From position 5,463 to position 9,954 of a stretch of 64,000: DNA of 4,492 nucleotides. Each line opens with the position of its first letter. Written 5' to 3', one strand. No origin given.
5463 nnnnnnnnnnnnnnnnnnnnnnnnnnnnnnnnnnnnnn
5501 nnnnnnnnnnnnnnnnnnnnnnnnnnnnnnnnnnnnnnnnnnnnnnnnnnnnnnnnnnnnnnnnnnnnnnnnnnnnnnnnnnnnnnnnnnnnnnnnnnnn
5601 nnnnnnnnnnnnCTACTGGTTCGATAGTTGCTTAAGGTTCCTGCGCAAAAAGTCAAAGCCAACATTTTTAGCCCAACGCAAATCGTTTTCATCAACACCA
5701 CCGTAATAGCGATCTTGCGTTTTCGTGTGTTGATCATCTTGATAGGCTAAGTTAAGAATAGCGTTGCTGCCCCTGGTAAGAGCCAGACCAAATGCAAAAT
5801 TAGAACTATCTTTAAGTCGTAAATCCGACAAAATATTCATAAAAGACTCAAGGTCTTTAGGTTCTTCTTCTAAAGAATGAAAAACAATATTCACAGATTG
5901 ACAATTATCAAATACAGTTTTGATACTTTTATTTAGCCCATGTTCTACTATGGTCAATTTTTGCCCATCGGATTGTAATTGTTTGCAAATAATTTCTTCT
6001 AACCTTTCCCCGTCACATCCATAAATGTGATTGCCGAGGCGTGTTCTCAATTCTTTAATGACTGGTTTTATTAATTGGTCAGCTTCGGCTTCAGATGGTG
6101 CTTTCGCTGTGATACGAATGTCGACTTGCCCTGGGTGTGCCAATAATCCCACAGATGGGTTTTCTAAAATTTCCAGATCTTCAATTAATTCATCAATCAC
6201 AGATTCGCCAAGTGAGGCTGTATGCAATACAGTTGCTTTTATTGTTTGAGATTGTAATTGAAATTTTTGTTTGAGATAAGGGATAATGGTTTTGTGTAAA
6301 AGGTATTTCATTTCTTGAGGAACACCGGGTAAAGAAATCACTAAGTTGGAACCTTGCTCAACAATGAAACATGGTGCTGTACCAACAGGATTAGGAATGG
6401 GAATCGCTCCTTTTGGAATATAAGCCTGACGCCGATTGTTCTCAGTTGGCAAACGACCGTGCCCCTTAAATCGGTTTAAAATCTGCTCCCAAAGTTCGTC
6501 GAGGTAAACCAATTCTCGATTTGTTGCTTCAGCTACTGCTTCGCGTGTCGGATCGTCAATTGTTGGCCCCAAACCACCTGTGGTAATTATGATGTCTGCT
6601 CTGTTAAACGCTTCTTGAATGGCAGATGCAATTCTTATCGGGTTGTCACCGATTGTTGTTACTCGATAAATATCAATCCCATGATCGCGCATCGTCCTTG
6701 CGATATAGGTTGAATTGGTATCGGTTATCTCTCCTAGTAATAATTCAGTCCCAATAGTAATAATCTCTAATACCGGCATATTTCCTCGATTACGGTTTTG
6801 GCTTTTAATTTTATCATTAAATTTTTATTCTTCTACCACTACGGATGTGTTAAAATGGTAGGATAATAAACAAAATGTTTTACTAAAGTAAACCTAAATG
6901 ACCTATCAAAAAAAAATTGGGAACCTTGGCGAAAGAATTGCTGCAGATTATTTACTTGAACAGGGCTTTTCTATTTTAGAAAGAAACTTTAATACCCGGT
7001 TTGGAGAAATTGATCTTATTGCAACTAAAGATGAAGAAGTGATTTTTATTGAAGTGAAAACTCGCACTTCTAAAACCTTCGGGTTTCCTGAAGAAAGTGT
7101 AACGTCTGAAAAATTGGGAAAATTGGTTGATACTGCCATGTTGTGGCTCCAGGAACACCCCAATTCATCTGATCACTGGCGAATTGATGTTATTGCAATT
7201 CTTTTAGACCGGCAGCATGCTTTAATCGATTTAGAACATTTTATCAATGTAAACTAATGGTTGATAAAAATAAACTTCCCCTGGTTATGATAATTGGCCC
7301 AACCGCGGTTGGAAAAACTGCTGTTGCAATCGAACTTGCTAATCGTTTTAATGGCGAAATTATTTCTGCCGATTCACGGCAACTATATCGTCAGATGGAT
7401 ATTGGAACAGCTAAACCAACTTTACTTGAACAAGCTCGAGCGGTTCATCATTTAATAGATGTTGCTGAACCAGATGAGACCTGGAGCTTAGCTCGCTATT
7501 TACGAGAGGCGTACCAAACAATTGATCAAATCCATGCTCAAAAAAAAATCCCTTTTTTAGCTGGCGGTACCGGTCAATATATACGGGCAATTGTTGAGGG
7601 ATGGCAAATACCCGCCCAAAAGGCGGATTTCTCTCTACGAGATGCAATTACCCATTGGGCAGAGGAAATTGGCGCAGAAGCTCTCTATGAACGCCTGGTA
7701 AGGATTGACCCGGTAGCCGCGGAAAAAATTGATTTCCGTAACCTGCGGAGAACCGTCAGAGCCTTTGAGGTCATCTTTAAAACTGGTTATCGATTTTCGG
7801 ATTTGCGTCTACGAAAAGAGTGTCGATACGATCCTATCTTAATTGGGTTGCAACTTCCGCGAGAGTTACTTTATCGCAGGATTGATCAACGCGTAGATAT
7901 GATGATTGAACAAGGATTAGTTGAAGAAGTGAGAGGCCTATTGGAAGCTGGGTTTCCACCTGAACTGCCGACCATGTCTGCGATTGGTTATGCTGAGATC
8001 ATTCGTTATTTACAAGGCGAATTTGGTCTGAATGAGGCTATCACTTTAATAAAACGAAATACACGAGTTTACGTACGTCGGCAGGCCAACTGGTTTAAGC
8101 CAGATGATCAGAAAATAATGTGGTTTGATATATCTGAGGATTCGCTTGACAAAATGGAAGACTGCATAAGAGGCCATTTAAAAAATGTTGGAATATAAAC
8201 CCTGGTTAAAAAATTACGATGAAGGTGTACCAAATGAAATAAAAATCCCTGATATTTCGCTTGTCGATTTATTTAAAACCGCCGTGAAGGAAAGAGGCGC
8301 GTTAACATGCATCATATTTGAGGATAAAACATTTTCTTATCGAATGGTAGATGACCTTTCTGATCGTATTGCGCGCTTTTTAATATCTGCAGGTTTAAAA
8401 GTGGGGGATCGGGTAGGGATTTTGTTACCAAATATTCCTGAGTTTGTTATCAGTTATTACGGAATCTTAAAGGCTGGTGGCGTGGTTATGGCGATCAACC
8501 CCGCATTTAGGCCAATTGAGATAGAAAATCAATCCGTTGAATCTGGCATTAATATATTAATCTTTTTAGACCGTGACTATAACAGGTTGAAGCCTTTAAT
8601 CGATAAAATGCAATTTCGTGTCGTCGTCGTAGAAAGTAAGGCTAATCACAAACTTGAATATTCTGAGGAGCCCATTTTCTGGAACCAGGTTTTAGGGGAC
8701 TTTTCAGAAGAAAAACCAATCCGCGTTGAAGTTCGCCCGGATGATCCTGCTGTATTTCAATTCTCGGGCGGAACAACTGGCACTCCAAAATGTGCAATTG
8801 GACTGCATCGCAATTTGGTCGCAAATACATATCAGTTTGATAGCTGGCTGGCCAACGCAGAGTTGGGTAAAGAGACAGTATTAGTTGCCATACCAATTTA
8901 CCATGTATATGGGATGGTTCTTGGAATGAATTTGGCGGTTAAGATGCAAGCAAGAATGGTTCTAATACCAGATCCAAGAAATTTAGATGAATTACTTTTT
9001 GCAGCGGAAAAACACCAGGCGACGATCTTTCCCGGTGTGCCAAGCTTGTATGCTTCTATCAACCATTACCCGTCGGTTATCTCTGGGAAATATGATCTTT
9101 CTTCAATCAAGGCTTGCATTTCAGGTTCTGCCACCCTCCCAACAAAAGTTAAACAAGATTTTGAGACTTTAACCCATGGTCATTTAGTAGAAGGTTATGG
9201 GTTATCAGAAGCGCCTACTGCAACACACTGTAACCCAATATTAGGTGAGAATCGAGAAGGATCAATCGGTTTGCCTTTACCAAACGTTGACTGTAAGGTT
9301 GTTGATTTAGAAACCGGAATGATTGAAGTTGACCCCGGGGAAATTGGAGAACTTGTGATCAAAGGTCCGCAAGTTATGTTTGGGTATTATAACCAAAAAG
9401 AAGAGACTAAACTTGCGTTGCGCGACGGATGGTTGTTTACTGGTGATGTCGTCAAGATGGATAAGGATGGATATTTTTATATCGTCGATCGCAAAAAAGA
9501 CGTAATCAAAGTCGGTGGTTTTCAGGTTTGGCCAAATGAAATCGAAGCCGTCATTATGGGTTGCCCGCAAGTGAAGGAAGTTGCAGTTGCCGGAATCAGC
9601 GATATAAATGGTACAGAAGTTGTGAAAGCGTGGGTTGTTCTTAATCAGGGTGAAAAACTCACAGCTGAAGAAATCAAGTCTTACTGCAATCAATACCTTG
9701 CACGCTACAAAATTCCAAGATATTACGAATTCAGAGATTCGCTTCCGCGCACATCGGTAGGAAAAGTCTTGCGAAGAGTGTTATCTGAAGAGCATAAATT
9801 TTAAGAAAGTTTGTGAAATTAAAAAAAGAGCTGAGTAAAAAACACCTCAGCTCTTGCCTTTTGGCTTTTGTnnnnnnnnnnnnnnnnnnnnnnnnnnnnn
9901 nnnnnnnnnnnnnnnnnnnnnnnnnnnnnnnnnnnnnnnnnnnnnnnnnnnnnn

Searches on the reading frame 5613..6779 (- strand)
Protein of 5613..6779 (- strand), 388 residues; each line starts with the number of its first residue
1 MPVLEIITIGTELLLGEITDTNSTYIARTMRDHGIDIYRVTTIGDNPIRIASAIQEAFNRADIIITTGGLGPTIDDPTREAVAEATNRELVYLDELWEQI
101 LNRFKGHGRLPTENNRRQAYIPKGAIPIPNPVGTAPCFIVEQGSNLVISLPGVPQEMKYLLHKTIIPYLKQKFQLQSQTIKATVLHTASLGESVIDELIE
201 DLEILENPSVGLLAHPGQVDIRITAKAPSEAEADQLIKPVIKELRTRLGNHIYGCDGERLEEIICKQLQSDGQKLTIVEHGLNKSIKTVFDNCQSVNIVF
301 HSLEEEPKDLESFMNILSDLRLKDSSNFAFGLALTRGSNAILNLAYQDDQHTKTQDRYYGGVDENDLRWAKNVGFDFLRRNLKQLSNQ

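Call 65: search_protein_families(library=pfam, proteins=[window:5613-6779:-], max_evalue=0.0001)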
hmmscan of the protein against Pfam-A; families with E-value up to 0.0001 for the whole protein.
window:5613-6779:- (388 aa): 2 families
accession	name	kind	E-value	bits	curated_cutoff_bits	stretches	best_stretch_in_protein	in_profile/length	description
PF00994.29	MoCF_biosynth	-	2.3e-39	134.8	26.6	1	5-170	1-143/144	Probable molybdopterin binding domain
PF18146.6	CinA_KH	-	8.1e-23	80.7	27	1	184-254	3-73/73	Damage-inducible protein CinA KH domain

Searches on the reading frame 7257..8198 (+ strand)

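Call 65: search_protein_families(library=pfam, proteins=[window:7257-8198:+], max_evalue=0.0001)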
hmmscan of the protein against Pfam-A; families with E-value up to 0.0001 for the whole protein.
window:7257-8198:+ (313 aa): 2 families
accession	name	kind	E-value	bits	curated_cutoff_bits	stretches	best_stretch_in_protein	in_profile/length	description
PF01715.23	IPPT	-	1.9e-80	270.5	23.6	1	42-281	1-241/243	IPP transferase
PF01745.22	IPT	-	1.7e-06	28.1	20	1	10-56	4-50/233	Isopentenyl transferase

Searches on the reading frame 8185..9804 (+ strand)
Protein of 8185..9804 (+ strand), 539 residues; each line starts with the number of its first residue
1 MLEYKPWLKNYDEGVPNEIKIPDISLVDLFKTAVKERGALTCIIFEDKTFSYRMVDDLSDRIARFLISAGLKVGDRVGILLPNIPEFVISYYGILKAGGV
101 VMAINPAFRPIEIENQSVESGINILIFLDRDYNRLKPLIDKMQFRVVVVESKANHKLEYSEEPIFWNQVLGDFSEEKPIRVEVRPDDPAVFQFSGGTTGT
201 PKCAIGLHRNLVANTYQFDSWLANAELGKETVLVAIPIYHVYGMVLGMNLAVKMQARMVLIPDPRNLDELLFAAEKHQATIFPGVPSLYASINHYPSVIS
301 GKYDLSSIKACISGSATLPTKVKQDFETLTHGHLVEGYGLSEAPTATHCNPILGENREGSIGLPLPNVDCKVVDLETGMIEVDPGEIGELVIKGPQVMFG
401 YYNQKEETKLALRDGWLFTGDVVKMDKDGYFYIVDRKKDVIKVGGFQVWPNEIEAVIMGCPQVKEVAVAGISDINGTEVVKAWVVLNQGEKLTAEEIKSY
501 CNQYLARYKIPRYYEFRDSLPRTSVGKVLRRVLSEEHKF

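Call 65: search_protein_families(library=pfam, proteins=[window:8185-9804:+], max_evalue=0.0001)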
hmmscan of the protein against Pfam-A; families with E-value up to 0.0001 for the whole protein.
window:8185-9804:+ (539 aa): 2 families
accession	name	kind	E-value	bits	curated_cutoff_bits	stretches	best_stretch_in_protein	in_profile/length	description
PF00501.34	AMP-binding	-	9.2e-82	275.3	29.9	1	31-402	2-384/384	AMP-binding enzyme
PF13193.12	AMP-binding_C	-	1.4e-17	64.8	24.5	1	452-527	1-76/76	AMP-binding enzyme C-terminal domain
